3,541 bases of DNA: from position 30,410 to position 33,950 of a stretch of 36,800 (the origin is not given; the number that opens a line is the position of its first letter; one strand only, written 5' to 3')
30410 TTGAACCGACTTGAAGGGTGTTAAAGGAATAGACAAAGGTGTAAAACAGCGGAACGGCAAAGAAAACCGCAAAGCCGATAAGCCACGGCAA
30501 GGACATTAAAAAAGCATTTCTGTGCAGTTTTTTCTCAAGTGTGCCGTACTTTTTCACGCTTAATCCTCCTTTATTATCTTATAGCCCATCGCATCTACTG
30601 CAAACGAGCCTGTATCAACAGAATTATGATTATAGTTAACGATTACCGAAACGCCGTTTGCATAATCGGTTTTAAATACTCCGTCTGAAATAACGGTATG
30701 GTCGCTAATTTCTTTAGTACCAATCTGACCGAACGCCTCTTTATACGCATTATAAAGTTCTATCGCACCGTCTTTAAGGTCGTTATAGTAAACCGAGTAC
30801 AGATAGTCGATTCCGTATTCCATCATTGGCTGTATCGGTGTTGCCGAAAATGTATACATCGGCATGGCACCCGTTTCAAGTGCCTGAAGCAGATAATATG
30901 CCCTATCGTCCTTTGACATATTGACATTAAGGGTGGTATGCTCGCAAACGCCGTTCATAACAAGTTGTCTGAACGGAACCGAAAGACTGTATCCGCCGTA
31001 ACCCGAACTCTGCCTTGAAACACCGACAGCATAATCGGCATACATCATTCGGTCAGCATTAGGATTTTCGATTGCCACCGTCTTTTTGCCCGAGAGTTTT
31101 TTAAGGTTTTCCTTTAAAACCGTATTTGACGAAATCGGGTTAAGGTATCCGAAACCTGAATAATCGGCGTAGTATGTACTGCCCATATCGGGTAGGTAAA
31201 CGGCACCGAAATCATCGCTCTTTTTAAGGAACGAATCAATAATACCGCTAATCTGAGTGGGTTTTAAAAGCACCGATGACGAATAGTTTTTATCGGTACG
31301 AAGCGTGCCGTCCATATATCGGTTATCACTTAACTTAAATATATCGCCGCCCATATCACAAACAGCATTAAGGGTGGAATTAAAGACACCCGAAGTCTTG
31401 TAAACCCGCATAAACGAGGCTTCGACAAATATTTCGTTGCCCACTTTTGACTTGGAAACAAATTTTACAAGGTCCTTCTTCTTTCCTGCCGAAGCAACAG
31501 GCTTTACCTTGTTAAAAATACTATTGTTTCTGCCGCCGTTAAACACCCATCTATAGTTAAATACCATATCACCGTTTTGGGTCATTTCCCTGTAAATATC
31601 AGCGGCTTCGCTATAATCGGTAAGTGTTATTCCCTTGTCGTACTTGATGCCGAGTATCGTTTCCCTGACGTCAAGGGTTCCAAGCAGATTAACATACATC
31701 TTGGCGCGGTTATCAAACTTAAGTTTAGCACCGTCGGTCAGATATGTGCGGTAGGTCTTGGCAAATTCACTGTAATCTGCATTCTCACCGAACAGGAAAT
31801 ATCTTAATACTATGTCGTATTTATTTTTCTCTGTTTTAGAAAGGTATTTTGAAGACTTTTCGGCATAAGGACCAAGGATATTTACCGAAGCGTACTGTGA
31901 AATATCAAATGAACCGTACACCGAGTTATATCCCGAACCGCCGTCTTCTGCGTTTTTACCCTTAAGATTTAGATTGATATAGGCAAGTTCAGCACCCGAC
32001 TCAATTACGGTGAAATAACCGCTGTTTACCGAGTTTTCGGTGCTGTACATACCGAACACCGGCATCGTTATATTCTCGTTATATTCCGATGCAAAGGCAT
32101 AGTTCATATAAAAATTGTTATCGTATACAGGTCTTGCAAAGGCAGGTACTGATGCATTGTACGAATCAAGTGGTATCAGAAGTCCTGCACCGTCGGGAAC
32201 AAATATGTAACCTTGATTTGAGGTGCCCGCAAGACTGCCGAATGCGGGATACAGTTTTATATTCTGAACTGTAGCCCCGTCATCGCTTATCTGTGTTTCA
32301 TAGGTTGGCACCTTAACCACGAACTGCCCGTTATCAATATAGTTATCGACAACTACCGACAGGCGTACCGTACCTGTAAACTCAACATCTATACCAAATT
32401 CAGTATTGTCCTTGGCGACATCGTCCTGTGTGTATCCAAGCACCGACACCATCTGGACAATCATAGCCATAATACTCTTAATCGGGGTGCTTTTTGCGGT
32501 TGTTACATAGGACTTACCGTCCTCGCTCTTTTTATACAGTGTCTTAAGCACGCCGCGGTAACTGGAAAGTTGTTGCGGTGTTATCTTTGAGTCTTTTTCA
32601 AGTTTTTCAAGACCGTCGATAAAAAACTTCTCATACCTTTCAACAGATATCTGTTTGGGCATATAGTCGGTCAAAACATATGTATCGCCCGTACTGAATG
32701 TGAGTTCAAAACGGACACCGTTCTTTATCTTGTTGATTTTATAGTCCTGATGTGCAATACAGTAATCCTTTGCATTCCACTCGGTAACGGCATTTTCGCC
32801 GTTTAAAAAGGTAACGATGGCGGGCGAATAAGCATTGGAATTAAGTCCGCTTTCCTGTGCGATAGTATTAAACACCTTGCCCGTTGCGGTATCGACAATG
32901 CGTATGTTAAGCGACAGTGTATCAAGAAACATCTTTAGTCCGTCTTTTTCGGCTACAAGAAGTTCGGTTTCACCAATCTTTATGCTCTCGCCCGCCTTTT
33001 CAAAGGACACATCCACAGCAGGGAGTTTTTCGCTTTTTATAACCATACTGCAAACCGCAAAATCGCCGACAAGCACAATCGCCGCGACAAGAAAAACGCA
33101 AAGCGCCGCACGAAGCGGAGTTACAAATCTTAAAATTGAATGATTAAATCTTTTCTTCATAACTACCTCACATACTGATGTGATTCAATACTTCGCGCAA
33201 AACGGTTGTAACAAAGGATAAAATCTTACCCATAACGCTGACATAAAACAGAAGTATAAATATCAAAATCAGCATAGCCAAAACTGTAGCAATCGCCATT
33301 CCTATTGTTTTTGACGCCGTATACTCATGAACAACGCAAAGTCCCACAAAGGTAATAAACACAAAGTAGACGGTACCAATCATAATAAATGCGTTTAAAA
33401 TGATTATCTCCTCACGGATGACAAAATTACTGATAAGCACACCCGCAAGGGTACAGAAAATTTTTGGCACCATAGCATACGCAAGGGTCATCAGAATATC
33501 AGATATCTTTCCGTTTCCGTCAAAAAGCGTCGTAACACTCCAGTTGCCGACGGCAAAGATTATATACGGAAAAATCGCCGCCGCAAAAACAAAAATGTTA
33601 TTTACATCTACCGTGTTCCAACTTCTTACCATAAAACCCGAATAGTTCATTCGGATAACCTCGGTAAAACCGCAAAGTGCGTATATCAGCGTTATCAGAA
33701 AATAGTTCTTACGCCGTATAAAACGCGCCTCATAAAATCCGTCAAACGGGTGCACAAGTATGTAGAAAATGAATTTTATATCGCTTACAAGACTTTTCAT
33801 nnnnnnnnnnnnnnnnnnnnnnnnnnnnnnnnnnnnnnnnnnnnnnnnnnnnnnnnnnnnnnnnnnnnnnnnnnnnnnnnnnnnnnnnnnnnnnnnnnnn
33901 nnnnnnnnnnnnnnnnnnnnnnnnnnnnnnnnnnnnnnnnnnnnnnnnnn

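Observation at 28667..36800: Uncharacterised NHL-propeller / Yip1 / DUF5696-like membrane trio sandwiched between two ABC sugar-permease pairs with no binding protein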

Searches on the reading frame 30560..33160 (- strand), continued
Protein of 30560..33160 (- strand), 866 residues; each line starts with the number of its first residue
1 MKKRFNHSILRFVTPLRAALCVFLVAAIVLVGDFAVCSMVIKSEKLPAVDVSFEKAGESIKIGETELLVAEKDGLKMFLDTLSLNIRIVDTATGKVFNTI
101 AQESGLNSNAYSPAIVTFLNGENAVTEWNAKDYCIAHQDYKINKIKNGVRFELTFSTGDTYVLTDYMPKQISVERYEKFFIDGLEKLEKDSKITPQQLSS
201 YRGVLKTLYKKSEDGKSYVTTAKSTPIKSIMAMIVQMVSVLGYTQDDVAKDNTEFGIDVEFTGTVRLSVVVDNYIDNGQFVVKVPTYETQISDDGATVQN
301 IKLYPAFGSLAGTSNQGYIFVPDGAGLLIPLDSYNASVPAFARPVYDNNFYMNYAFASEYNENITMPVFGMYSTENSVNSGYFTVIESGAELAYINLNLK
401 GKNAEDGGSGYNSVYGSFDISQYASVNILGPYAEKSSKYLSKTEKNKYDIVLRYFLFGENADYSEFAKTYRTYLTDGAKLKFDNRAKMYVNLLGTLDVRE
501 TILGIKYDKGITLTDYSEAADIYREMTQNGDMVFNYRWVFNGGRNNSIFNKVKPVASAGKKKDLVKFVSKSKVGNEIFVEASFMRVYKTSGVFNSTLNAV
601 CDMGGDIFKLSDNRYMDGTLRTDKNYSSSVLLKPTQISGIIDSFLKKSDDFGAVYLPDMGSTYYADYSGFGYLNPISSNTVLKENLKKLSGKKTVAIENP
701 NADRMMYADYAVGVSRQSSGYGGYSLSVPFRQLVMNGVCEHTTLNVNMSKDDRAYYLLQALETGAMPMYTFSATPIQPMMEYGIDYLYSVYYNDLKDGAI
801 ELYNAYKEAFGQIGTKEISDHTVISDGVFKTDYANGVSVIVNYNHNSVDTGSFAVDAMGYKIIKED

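Call 42: search_protein_families(library=pfam, proteins=[L084:1465-2868:+, L078:1256-2740:+, L036:1360-2691:+, L040:14470-15861:+], max_evalue=0.01)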
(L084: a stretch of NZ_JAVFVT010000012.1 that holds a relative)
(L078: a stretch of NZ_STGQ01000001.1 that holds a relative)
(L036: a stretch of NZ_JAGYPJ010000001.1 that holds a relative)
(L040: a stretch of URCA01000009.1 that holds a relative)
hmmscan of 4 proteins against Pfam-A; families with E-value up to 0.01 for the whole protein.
L084:1465-2868:+ (467 aa): 1 family
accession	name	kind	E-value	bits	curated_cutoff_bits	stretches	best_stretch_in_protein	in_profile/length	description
PF13416.11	SBP_bac_8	-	1.1e-16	62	27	1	96-374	7-236/279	Bacterial extracellular solute-binding protein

L078:1256-2740:+ (494 aa): 1 family
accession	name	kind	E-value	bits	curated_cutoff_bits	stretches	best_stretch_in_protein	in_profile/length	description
PF13416.11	SBP_bac_8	-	1.3e-17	65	27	1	119-406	1-241/279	Bacterial extracellular solute-binding protein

L036:1360-2691:+ (443 aa): 2 families
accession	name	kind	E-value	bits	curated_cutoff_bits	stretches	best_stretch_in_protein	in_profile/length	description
PF13416.11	SBP_bac_8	-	8.3e-28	98.4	27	1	87-350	5-233/279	Bacterial extracellular solute-binding protein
PF01547.30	SBP_bac_1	-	8.4e-26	92.1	26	1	89-353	18-294/307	Bacterial extracellular solute-binding protein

L040:14470-15861:+ (463 aa): 1 family
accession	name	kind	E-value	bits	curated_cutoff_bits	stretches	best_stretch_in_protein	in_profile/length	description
PF01547.30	SBP_bac_1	-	2.2e-08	34.9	26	1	108-375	43-303/307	Bacterial extracellular solute-binding protein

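Call 62: search_protein_families(library=pfam, alignment_id=A5, max_evalue=0.00001)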
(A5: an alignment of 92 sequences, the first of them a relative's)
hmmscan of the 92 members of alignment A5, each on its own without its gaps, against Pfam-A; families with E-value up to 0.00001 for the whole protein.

A. member 1, L007:14554-16071:+ (505 aa): 1 family
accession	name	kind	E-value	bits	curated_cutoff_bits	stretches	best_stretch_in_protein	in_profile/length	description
PF14587.12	Glyco_hydr_30_2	-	7.4e-56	190.5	27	1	55-387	3-364/364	O-Glycosyl hydrolase family 30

B. families by the number of members that match (of 92 scanned): 97 families (the first 25 are shown)
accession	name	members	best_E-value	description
PF14587.12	Glyco_hydr_30_2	12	1.7e-60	O-Glycosyl hydrolase family 30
PF00165.29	HTH_AraC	10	2e-22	Bacterial regulatory helix-turn-helix proteins, AraC family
PF12833.13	HTH_18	10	1.8e-21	Helix-turn-helix domain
PF13377.12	Peripla_BP_3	6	9.3e-39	Periplasmic binding protein-like domain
PF00532.27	Peripla_BP_1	6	5.4e-20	Periplasmic binding proteins and sugar binding domain of LacI family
PF00356.27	LacI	6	3.8e-17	Bacterial regulatory proteins, lacI family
PF14200.12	RicinB_lectin_2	5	1.2e-30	Ricin-type beta-trefoil lectin domain-like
PF13407.12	Peripla_BP_4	5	1.2e-12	Periplasmic binding protein domain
PF00652.28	Ricin_B_lectin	5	4.2e-12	Ricin-type beta-trefoil lectin domain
PF01074.27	Glyco_hydro_38N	4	1.9e-33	Glycosyl hydrolases family 38 N-terminal domain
PF07748.19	Glyco_hydro_38C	4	9e-17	Glycosyl hydrolases family 38 C-terminal domain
PF17677.7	Glyco_hydro38C2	4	2.3e-11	Glycosyl hydrolases family 38 C-terminal beta sandwich domain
PF17853.6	GGDEF_2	4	3e-08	GGDEF-like domain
PF01301.25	Glyco_hydro_35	3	2.2e-118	Glycosyl hydrolases family 35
PF18438.7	Glyco_hydro_38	3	2e-40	Glycosyl hydrolases family 38 C-terminal domain 1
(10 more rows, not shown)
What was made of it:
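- Flanking glycosidase families vary, with AraC or LacI regulators (call 62).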

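Call 64: search_protein_representatives(alignment_id=A1)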
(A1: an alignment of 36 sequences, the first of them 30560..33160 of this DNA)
Query: 36 sequences, 862 profile positions. Proteins with E-value up to 0.001 (for the whole library): 6597; up to 1e-10: 5261; up to 1e-30: 3931. The best 150 are listed.
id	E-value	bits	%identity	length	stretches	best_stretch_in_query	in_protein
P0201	0.0e+00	1101.7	-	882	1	4-859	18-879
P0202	0.0e+00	1052.4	-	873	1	10-858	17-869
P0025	0.0e+00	1033.5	-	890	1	3-860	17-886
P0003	7.7e-296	1000.1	-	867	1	4-860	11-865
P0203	1.3e-295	999.4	-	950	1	1-860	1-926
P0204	4.1e-293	991.1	-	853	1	15-861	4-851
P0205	2.3e-291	985.3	-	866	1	1-860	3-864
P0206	8.8e-286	966.9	-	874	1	6-860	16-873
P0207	2.8e-285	965.2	-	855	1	9-860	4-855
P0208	3.5e-283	958.3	-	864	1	8-860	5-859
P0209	7.8e-283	957.1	-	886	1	13-860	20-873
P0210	9.8e-283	956.8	-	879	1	4-859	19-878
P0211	1.2e-278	943.2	-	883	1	5-860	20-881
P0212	5.6e-267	904.7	-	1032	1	11-860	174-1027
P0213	1.5e-263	893.3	-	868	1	3-858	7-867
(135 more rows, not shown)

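Call 67: search_protein_families(library=pfam, proteins=[L058:2313-5288:+, L058:5324-7192:+, L058:7296-7835:+, L058:7854-9398:+, L058:14590-17238:+, L044:655-1719:+, L044:1750-2634:+, L044:2649-4700:+, L044:4866-6833:+, L070:5169-6296:+], max_evalue=0.001)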
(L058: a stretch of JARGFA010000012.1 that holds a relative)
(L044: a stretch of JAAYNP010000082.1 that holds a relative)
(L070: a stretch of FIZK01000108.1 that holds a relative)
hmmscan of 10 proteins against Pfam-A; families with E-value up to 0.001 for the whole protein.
L058:2313-5288:+ (991 aa): 4 families
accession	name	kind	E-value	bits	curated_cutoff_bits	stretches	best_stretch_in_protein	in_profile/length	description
PF08367.16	M16C_assoc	-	7.7e-27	94.5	25.3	1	461-720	2-251/252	Peptidase M16C associated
PF05193.26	Peptidase_M16_C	-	8.7e-27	94.6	23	2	199-385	1-181/181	Peptidase M16 inactive domain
PF22516.1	PreP_C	-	3.9e-17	62.8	27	1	822-969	27-173/173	PreP C-terminal domain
PF00675.25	Peptidase_M16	-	6.8e-06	26.5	22.3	1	55-143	27-112/149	Insulinase (Peptidase family M16)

L058:5324-7192:+ (622 aa): 4 families
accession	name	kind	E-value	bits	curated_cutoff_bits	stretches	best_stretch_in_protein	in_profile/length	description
PF00204.31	DNA_gyraseB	-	6.2e-34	117.4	27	1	238-381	12-169/173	DNA gyrase B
PF01751.28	Toprim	-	6.5e-11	42.7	23.1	1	418-524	2-95/96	Toprim domain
PF00986.26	DNA_gyraseB_C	-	2.2e-06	28.2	29.8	1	555-613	3-63/63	DNA gyrase B subunit, carboxyl terminus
PF02518.31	HATPase_c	-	1.2e-05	26.2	26.4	1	58-146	4-88/111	Histidine kinase-, DNA gyrase B-, and HSP90-like ATPase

L058:7296-7835:+ (179 aa): 0 families

L058:7854-9398:+ (514 aa): 1 family
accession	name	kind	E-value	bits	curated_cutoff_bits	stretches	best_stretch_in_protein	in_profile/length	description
PF05036.18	SPOR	-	3.4e-07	30.9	21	1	439-509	2-73/76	SPOR domain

L058:14590-17238:+ (882 aa): 4 families
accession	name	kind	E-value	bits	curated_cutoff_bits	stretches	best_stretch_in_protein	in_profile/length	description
PF25137.1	ADH_Fe_C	-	1.2e-55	188.7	27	1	644-855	1-192/194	Fe-containing alcohol dehydrogenase family, C-terminal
PF00465.25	Fe-ADH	-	3.6e-46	157.3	31.3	1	456-633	1-168/168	Iron-containing alcohol dehydrogenase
PF00171.27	Aldedh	-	1.2e-27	97.1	23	1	5-398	27-425/461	Aldehyde dehydrogenase family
PF13685.12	Fe-ADH_2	-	1.2e-08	35.5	28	1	468-561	12-102/149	Iron-containing alcohol dehydrogenase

L044:655-1719:+ (354 aa): 1 family
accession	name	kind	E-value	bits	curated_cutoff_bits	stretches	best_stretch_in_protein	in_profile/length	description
PF04166.17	PdxA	-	1.9e-104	349.5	27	1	50-347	2-286/286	Pyridoxal phosphate biosynthetic protein PdxA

L044:1750-2634:+ (294 aa): 1 family
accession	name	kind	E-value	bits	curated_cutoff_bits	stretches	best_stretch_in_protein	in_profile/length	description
PF00701.28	DHDPS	-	4.9e-80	268.8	22.1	1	5-275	3-273/289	Dihydrodipicolinate synthetase family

L044:2649-4700:+ (683 aa): 3 families
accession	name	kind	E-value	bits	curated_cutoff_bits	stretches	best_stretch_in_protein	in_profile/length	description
PF14871.12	GHL6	-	6.5e-43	146.6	35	1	36-170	1-132/132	Hypothetical glycosyl hydrolase 6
PF08532.16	Glyco_hydro_42M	-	1e-11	45.2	25.8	1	379-437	38-96/207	Beta-galactosidase trimerisation domain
PF01120.23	Alpha_L_fucos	-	2.9e-05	24.1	25.2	1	32-175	91-216/345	Alpha-L-fucosidase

L044:4866-6833:+ (655 aa): 1 family
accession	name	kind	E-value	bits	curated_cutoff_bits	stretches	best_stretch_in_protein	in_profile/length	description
PF00544.25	Pectate_lyase_4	-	9e-30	104.3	24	1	89-253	29-211/211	Pectate lyase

L070:5169-6296:+ (375 aa): 1 family
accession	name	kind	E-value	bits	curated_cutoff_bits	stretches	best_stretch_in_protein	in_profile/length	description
PF00331.26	Glyco_hydro_10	-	4.5e-104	348.4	22.1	1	33-357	2-310/311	Glycosyl hydrolase family 10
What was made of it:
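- In Treponema L058 the DUF5696-pB1-pB2 block lies beside a SPOR-domain protein and housekeeping genes rather than CAZymes (call 67).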

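Call 77: find_encoding_contigs(protein=P0037, flank=10000, max_places=1)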
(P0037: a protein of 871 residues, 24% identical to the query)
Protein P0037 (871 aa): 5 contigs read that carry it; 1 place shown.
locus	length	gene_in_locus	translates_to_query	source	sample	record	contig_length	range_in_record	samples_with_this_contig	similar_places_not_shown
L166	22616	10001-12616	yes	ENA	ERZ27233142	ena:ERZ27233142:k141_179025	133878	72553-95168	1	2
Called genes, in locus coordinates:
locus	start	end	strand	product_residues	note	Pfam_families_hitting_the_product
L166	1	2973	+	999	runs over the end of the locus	PF17132:Glyco_hydro_106 (faint)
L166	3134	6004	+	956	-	PF16990:CBM_35 (faint), PF25275:Golvesin_C (faint), PF01547:SBP_bac_1, PF13416:SBP_bac_8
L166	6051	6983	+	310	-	PF00528:BPD_transp_1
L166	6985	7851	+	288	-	PF00528:BPD_transp_1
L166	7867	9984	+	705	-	PF01436:NHL (faint), PF04893:Yip1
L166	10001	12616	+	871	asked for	PF18952:DUF5696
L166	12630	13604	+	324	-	PF00528:BPD_transp_1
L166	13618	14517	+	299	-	PF00528:BPD_transp_1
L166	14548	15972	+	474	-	PF01547:SBP_bac_1, PF13416:SBP_bac_8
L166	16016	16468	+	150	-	-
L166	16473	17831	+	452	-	PF12708:Pect-lyase_RHGA_epim (faint), PF00295:Glyco_hydro_28, PF13229:Beta_helix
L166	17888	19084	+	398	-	-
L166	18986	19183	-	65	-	-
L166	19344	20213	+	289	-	PF03419:Peptidase_U4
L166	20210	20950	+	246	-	PF04542:Sigma70_r2, PF04545:Sigma70_r4, PF01381:HTH_3 (weak)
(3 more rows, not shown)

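Call 78: find_encoding_contigs(protein=P0041, flank=10000, max_places=1)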
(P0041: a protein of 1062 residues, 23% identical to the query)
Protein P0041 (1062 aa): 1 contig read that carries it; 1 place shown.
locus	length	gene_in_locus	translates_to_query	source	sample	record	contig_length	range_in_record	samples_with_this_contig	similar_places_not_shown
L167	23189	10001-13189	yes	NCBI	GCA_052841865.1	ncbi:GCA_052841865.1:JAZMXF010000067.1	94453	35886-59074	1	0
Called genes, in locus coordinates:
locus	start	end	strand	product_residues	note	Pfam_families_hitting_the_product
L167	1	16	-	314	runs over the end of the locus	PF00480:ROK, PF01869:BcrAD_BadFG (faint)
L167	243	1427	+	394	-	PF00266:Aminotran_5, PF01212:Beta_elim_lyase (weak), PF01041:DegT_DnrJ_EryC1 (weak)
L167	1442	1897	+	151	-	PF01592:NifU_N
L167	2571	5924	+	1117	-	-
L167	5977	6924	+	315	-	PF00528:BPD_transp_1 (weak)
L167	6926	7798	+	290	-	PF00528:BPD_transp_1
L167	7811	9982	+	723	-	PF01436:NHL (faint), PF06739:SBBP (faint), PF00515:TPR_1 (faint), PF07719:TPR_2 (faint), PF13432:TPR_16 (weak), PF04893:Yip1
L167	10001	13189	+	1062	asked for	PF18952:DUF5696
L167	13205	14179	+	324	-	PF00528:BPD_transp_1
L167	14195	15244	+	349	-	PF00528:BPD_transp_1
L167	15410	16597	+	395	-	PF00404:Dockerin_1 (weak), PF28588:GH172_1st, PF28589:GH172_dom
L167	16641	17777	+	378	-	-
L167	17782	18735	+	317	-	PF00294:PfkB, PF08543:Phos_pyr_kin (weak)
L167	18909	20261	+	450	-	PF01546:Peptidase_M20, PF07687:M20_dimer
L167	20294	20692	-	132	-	PF00571:CBS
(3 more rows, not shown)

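Call 79: find_encoding_contigs(protein=P0046, flank=10000, max_places=1)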
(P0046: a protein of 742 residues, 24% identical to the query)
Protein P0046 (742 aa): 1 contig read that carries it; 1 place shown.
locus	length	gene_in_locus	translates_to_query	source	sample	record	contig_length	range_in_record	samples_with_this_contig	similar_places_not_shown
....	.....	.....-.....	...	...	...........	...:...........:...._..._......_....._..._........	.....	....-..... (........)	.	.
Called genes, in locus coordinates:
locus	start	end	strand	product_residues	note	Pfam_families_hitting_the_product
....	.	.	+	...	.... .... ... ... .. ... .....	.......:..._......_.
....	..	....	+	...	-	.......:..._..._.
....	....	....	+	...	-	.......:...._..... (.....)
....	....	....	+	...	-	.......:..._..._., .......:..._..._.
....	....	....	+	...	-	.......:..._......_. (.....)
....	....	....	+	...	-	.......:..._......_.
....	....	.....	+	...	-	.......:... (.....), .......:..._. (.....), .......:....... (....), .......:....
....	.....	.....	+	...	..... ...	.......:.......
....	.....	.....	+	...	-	-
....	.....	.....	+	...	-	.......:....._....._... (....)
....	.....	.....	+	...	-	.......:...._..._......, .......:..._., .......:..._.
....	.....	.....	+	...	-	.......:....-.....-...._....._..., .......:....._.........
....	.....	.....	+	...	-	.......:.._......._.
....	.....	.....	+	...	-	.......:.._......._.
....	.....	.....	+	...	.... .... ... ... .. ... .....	-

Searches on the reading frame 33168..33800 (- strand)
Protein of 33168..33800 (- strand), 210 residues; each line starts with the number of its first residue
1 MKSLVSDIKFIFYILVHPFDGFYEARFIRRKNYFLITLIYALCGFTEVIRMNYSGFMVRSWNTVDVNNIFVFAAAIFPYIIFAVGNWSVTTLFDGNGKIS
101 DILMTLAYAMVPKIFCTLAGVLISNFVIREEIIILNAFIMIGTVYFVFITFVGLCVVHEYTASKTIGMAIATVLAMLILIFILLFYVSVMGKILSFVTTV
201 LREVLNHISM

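Call 3: search_protein_families(library=pfam, proteins=[window:33168-33800:-], max_evalue=0.01)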
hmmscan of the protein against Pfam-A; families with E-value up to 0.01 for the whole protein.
window:33168-33800:- (210 aa): 1 family
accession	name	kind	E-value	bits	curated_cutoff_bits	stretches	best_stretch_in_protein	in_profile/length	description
PF04893.22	Yip1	-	1.1e-11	45.4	28.6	1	13-182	2-172/173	Yip1 domain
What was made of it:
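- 33168..33800 (-): Yip1-family five-TM membrane protein. Its start overlaps the NHL stop codon (ATGA). Pfam Yip1 E 1.1e-11, 45 bits against a cutoff of 28.6 (call 3).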

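Call 4: search_protein_families(library=ncbifam, proteins=[window:33168-33800:-], max_evalue=0.01)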
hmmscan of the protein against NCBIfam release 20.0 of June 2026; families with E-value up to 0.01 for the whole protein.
window:33168-33800:- (210 aa): 0 families

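Call 8: find_encoding_contigs(protein=window:33168-33800:-, flank=10000, max_places=6)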
Protein window:33168-33800:- (210 aa): no gene with exactly this product is on record in the collection.
